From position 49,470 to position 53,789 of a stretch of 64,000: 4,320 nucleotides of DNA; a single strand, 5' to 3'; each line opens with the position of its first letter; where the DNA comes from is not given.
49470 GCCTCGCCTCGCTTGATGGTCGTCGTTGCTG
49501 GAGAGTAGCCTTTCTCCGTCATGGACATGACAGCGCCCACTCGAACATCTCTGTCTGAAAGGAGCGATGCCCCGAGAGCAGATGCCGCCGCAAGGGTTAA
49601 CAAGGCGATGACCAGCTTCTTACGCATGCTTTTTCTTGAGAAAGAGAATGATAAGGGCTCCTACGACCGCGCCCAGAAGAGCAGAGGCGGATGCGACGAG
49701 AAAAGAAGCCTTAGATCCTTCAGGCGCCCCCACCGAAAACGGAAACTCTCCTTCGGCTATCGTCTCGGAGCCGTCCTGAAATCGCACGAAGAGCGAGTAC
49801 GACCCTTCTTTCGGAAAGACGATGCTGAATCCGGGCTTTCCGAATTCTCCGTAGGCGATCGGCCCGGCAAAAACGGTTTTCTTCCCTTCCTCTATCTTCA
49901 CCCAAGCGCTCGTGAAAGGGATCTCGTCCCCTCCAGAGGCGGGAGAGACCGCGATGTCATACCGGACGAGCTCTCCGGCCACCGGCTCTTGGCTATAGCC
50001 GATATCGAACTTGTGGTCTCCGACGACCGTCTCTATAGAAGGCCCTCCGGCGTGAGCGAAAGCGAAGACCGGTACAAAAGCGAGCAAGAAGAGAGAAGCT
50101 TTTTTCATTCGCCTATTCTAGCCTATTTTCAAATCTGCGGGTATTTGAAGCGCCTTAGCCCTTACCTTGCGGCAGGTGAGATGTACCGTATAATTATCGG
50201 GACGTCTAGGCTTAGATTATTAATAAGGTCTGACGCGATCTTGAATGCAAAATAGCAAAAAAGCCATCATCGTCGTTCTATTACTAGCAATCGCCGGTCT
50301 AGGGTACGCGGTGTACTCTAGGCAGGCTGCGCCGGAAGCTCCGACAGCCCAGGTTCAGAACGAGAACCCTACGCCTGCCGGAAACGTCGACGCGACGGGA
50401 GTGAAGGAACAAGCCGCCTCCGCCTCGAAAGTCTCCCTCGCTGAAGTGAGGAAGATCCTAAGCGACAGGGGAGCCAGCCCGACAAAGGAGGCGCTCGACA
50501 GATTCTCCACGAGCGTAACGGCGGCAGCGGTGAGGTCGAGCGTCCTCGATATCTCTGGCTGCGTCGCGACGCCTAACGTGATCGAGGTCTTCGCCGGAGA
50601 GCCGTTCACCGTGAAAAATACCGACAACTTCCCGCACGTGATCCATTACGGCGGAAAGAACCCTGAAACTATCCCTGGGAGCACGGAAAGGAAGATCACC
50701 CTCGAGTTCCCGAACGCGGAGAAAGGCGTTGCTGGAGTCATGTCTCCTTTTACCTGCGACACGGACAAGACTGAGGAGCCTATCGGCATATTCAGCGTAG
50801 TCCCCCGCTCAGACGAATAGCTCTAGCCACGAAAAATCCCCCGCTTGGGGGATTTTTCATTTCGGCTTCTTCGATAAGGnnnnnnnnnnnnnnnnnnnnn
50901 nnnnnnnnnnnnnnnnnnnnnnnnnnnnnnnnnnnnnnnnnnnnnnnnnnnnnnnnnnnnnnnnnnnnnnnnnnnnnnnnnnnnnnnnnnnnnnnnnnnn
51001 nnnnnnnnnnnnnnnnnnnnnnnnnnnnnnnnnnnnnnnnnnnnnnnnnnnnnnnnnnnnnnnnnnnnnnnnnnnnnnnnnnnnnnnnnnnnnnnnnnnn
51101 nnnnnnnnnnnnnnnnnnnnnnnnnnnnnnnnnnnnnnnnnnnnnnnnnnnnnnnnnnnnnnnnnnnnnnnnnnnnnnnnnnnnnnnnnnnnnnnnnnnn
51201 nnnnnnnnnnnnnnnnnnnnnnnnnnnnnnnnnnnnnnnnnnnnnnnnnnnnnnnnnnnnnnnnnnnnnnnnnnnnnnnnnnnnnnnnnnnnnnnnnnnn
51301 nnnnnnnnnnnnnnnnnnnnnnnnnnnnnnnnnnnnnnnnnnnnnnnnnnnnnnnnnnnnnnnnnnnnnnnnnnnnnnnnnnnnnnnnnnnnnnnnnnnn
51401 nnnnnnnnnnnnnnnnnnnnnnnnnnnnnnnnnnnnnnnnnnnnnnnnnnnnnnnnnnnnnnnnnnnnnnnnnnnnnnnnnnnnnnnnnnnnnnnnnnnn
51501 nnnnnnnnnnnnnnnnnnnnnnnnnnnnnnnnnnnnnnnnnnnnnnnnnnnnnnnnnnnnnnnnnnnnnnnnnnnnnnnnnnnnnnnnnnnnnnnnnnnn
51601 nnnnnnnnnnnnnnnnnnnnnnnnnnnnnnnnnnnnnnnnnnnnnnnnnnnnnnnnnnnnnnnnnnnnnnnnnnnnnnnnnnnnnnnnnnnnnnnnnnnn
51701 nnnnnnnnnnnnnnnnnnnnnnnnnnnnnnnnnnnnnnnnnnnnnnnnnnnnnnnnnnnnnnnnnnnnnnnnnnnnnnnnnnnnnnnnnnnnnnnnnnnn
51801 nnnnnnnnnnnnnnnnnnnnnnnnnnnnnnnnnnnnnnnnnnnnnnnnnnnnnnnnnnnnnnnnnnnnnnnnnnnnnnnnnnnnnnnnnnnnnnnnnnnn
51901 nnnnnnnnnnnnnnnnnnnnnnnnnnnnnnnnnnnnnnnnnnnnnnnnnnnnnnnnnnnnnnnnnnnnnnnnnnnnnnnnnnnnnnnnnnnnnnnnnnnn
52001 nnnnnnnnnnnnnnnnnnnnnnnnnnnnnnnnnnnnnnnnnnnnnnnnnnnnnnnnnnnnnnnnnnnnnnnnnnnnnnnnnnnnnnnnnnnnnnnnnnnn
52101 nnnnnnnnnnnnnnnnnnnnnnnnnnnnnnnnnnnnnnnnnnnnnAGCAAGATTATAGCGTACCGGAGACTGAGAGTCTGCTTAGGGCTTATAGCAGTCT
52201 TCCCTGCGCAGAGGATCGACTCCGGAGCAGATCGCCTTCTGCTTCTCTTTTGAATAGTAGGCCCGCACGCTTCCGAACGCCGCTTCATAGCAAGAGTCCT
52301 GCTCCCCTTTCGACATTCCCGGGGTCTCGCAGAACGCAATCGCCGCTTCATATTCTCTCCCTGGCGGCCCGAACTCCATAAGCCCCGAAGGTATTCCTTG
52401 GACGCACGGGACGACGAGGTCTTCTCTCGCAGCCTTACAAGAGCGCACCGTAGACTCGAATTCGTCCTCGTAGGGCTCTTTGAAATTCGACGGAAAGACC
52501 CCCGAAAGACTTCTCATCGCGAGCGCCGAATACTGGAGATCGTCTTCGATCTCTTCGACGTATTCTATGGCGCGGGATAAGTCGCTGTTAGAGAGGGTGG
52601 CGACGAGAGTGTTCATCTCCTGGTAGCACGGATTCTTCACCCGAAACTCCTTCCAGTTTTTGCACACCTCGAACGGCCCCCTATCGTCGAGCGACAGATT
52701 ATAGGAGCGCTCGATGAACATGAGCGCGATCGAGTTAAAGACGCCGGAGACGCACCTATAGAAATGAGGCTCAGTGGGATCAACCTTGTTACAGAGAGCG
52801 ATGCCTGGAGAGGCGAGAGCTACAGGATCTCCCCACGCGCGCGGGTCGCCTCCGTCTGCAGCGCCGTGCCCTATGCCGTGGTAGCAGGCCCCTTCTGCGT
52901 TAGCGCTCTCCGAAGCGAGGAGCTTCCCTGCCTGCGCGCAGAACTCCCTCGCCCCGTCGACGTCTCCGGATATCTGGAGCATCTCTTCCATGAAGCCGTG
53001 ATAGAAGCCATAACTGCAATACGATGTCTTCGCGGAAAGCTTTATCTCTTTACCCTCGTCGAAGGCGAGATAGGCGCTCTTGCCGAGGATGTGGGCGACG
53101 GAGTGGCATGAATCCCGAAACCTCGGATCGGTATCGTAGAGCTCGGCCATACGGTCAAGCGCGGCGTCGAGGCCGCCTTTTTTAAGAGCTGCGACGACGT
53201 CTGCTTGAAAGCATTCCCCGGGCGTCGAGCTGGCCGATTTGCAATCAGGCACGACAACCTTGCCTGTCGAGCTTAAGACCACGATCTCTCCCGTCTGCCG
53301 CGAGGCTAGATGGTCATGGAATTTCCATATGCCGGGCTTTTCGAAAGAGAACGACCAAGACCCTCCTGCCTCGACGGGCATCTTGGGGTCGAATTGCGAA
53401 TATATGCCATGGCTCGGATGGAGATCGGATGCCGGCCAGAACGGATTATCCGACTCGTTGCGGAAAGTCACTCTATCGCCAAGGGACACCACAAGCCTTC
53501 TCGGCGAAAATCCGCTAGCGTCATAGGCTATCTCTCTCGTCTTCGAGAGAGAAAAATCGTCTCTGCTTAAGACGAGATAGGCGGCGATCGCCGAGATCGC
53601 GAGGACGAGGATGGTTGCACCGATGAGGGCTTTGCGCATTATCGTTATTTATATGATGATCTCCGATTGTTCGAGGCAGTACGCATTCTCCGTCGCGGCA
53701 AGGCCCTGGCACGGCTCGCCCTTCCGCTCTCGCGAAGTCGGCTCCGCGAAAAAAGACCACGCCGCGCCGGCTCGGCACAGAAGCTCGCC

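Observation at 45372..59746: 14-kb extracytoplasmic redox/metal locus bracketed by two DsbA-like paralogues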

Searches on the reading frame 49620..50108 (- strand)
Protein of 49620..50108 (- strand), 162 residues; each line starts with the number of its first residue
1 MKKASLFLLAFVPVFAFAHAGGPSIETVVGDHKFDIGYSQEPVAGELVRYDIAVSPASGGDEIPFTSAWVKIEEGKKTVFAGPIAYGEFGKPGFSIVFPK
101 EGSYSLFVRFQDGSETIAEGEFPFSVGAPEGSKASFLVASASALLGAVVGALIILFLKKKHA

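Call 4: search_protein_families(library=pfam, max_evalue=0.01, proteins=[window:49620-50108:-])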
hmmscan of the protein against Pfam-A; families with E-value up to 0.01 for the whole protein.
window:49620-50108:- (162 aa): 0 families

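Call 9: search_protein_families(library=ncbifam, max_evalue=0.01, proteins=[window:49620-50108:-])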
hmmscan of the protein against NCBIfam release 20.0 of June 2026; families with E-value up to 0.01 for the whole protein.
window:49620-50108:- (162 aa): 0 families

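Call 31: search_protein_families(library=pfam, max_evalue=5, proteins=[window:49620-50108:-])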
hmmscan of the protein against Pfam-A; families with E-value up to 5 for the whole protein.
window:49620-50108:- (162 aa): 0 families

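Call 44: find_homologous_proteins(query=window:49620-50108:-, max_evalue=0.001)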
Query window:49620-50108:- (162 aa): 9 proteins with E <= 0.001 among 236 candidates.
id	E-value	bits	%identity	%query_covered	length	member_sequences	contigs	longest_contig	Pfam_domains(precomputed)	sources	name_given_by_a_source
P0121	2.3e-97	342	100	100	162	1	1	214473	-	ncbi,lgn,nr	ncbi:MAG: hypothetical protein HZA81_03475 [Candidatus Taylorbacteria bacterium]|nr:hypothetical pro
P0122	5.5e-55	204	64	99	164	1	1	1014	-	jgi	jgi:hypothetical protein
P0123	1.5e-41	160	49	99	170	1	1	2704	-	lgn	-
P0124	3.5e-39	152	50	92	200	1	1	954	-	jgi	jgi:hypothetical protein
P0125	1.7e-35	141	47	96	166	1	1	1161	-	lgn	-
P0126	1.7e-35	140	44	99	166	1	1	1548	-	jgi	jgi:hypothetical protein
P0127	1.5e-34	137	43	98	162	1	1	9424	-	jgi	jgi:hypothetical protein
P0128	1.7e-33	134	48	90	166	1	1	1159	-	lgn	-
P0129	4.7e-20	90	33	95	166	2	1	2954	-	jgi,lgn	jgi:hypothetical protein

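Call 46: find_homologous_proteins(query=A3, max_evalue=0.001)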
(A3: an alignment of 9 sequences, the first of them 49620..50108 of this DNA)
Query A3 (9 sequences) (162 aa, profile of the alignment): 25 proteins with E <= 0.001 among 8000 candidates.
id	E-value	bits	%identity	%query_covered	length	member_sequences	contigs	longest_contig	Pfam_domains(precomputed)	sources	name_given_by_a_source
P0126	4.3e-71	256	44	99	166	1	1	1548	-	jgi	jgi:hypothetical protein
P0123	6.3e-69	249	49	99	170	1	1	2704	-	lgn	-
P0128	7.7e-69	249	48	90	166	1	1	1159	-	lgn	-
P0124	4.2e-67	243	50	92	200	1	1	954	-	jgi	jgi:hypothetical protein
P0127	1.6e-66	241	43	98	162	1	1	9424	-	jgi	jgi:hypothetical protein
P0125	3.7e-66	240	47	96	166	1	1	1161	-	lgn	-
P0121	1.5e-64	235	100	100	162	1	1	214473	-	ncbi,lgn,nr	ncbi:MAG: hypothetical protein HZA81_03475 [Candidatus Taylorbacteria bacterium]|nr:hypothetical pro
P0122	6.1e-63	229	64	99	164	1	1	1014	-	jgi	jgi:hypothetical protein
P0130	1.5e-61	225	44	98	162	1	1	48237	-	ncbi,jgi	ncbi:MAG: hypothetical protein RLZZ67_260 [Candidatus Parcubacteria bacterium]|jgi:hypothetical prot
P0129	1.9e-59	218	33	95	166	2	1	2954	-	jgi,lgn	jgi:hypothetical protein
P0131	1.8e-58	215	46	100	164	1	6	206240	-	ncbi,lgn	ncbi:MAG TPA: hypothetical protein VGE35_00450 [Candidatus Paceibacterota bacterium]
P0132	5.0e-58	213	49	100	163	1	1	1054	-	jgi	jgi:hypothetical protein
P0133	4.6e-45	171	40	93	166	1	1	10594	-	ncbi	-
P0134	1.4e-41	160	42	99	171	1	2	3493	-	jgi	jgi:hypothetical protein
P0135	9.4e-39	151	49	72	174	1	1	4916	-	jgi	jgi:hypothetical protein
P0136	2.3e-34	136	36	94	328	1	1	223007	PF13473.13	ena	-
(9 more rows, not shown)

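Call 51: predict_structure(alignment_id=A4)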
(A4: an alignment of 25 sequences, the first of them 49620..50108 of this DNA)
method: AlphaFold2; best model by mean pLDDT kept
length: 162 residues; sequences in the alignment: 25
mean_pLDDT: 89.5   pTM: 0.71
mean pLDDT of the five models: 89.5, 88.8, 86.7, 86.5, 85.8
residues with pLDDT >= 90: 113; 70-90: 33; 50-70: 15; < 50: 1
segments of 3 or more residues with pLDDT < 50: none
pLDDT, mean of each block of 10 residues (from residue 1): 74 69 90 97 96 97 96 98 87 96 98 97 94 75 93 84 49
secondary structure, 60 per line:
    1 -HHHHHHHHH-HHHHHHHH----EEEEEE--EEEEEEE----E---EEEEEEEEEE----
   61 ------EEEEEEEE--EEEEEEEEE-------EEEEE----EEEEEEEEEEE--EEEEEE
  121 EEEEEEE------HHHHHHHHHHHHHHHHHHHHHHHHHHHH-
elements in order: H2-10 H12-19 E24-29 E32-38 E47-56 E67-74 E77-85 E93-97 E102-112 E115-127 H134-161

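Call 54: fold_search(model_id=the predicted structure, library=pdb)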
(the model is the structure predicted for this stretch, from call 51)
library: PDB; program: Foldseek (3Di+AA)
matches with E <= 10: 1559; with E <= 0.001: 0
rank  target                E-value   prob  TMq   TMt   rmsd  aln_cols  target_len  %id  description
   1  3b83_D                1.1e-03  1.00  0.40  0.64   5.3       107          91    7  Computer-Based Redesign of a beta Sandwich Protein Suggests that Extensive Negative Design Is Not Required for De Novo (released 2008-11-04)
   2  6c26_B                1.6e-03  1.00  0.40  0.19  18.7       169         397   11  The Cryo-EM structure of a eukaryotic oligosaccharyl transferase complex (released 2018-01-31)
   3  7t87_C                2.1e-03  1.00  0.38  0.59   5.1       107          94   13  CRYSTAL STRUCTURE OF LEUKOCIDIN AB/CENTYRIN S17/FAB 214F COMPLEX (released 2023-01-11)
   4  8u01                  2.2e-03  1.00  0.44  0.09   5.5       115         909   14  Crystal Structure of the Glycoside Hydrolase Family 2 TIM Barrel-domain Containing Protein from Phocaeicola plebeius (released 2023-09-27)
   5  2ox5_A                2.4e-03  1.00  0.37  0.50   7.1       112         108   18  The SoxYZ complex of Paracoccus pantotrophus (released 2007-05-22)
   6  3b83_H                3.4e-03  1.00  0.41  0.63   3.5        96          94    9  Computer-Based Redesign of a beta Sandwich Protein Suggests that Extensive Negative Design Is Not Required for De Novo (released 2008-11-04)
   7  3b83_A                3.4e-03  1.00  0.43  0.66   3.9       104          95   10  Computer-Based Redesign of a beta Sandwich Protein Suggests that Extensive Negative Design Is Not Required for De Novo (released 2008-11-04)
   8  7t82_E                3.6e-03  1.00  0.40  0.61   4.9       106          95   13  Crystal Structure of LEUKOCIDIN E/CENTYRIN S26/FAB B438 (released 2023-01-11)
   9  1ten                  3.8e-03  1.00  0.36  0.59   7.9       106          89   10  STRUCTURE OF A FIBRONECTIN TYPE III DOMAIN FROM TENASCIN PHASED BY MAD ANALYSIS OF THE SELENOMETHIONYL PROTEIN (released 1993-10-31)
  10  3tes_A                4.0e-03  1.00  0.37  0.58   5.3       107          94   12  Crystal Structure of Tencon (released 2012-05-16)
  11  4lpt_E                4.0e-03  1.00  0.38  0.57   5.2       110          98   14  Crystal structure of monomeric TENCON variant P54CR4-31 (released 2014-01-29)
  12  8b6l_N                4.0e-03  1.00  0.44  0.19  10.0       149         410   15  Subtomogram average of the human Sec61-TRAP-OSTA-translocon (released 2022-12-07)
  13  4lpt_C                4.2e-03  1.00  0.38  0.58   5.1       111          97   12  Crystal structure of monomeric TENCON variant P54CR4-31 (released 2014-01-29)
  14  3b83_C                4.4e-03  1.00  0.41  0.61   3.8        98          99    9  Computer-Based Redesign of a beta Sandwich Protein Suggests that Extensive Negative Design Is Not Required for De Novo (released 2008-11-04)
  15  1x5x_MODEL_1_A        4.4e-03  1.00  0.37  0.49  11.4       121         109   13  Solution structure of the fibronectin type-III domain of human fibronectin type III domain containing protein  (released 2005-11-17)
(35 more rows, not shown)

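Call 79: search_solved_structures(query=A4, max_evalue=10, show_alignments=2)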
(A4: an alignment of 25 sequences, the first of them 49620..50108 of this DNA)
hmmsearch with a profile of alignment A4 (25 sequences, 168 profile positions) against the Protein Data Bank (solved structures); distinct sequences matched with E-value up to 10: 22.
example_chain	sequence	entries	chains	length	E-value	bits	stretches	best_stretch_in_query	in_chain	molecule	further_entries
2j3s_A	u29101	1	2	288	0.00092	22.2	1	95-119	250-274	FILAMIN-A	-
2k9u_A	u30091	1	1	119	0.0087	19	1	95-133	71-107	Gamma filamin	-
4p3w_A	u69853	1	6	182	0.017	18.1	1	95-119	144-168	Filamin-A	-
7sc4_A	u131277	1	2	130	0.039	16.9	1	95-135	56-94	Filamin-A/Integrin alpha-IIb light chain, form 2 chimera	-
9lxg_A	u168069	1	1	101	0.046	16.7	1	95-119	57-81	Filamin-A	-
2mtp_A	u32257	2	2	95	0.047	16.6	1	95-119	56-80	Filamin-A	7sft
2w0p_A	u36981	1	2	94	0.049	16.6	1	95-119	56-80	FILAMIN-A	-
2brq_A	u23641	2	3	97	0.052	16.5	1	95-119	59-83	FILAMIN A | FILAMIN-A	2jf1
9lwx_D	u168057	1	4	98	0.053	16.4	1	95-119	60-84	Filamin-A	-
3isw_A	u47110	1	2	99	0.054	16.4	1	95-119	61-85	Filamin-A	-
7vzo_A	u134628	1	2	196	0.06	16.3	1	95-118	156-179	Filamin C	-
2ee6_A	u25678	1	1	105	0.095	15.6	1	93-119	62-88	Filamin-B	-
5xr1_A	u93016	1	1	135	0.098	15.6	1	95-119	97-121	C-terminal peptide of Integrin beta-2,Filamin-A IG21 domain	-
2vzp_A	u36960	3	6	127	0.12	15.2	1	100-152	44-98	EXO-BETA-D-GLUCOSAMINIDASE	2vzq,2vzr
9m20_A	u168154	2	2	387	0.26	14.2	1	63-109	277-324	mannan endo-1,4-beta-mannosidase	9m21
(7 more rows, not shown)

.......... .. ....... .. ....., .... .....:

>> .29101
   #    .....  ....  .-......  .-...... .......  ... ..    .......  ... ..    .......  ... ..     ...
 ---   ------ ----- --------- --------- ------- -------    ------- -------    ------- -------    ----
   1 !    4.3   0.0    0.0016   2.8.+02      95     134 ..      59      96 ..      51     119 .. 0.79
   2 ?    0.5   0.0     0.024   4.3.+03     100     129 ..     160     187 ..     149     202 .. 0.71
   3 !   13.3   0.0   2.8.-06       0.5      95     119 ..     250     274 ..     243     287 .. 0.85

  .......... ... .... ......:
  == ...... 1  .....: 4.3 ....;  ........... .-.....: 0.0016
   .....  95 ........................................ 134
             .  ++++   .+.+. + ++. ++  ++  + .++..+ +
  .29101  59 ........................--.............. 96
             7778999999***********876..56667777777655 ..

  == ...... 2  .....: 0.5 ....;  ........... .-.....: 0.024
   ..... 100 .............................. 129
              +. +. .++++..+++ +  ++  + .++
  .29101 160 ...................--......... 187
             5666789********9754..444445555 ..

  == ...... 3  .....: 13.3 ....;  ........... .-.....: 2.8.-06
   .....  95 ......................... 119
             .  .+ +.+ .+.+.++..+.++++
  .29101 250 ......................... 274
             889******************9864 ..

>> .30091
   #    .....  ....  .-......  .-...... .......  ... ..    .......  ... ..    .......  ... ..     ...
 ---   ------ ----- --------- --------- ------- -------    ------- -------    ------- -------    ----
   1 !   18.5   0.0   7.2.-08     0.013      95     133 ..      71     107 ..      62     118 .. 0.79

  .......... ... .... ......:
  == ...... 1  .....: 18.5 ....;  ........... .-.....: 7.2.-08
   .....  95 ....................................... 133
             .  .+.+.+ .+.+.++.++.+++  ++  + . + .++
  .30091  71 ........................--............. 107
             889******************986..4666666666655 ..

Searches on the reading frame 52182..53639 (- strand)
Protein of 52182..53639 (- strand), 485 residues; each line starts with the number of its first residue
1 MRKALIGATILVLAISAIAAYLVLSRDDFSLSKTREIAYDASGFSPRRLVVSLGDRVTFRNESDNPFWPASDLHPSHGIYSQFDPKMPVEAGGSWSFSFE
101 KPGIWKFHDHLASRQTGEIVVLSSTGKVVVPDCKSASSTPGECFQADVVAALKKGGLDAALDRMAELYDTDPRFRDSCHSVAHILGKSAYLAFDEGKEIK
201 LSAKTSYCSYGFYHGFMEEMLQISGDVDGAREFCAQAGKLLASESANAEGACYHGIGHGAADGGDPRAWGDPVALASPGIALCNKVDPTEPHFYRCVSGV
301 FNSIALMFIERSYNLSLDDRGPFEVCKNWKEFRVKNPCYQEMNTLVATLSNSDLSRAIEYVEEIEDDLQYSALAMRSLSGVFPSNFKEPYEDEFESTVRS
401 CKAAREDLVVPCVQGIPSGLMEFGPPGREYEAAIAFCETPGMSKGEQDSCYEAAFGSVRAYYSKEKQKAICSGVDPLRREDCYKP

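Call 4: search_protein_families(library=pfam, max_evalue=0.01, proteins=[window:52182-53639:-])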
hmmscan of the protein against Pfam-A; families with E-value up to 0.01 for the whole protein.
window:52182-53639:- (485 aa): 1 family
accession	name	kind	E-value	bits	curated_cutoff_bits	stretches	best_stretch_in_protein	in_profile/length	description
PF13473.12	Cupredoxin_1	-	0.0069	16.8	27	0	17-121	5-104/104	Cupredoxin-like domain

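Call 9: search_protein_families(library=ncbifam, max_evalue=0.01, proteins=[window:52182-53639:-])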
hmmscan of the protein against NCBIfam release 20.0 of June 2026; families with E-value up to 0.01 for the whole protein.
window:52182-53639:- (485 aa): 0 families

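Call 91: search_protein_families(library=pfam, max_evalue=10, proteins=[window:52182-53639:-])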
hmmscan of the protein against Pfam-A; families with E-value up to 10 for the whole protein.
window:52182-53639:- (485 aa): 1 family
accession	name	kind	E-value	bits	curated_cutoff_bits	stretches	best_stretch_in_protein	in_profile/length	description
PF13473.12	Cupredoxin_1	-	0.0069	16.8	27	1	17-121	5-104/104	Cupredoxin-like domain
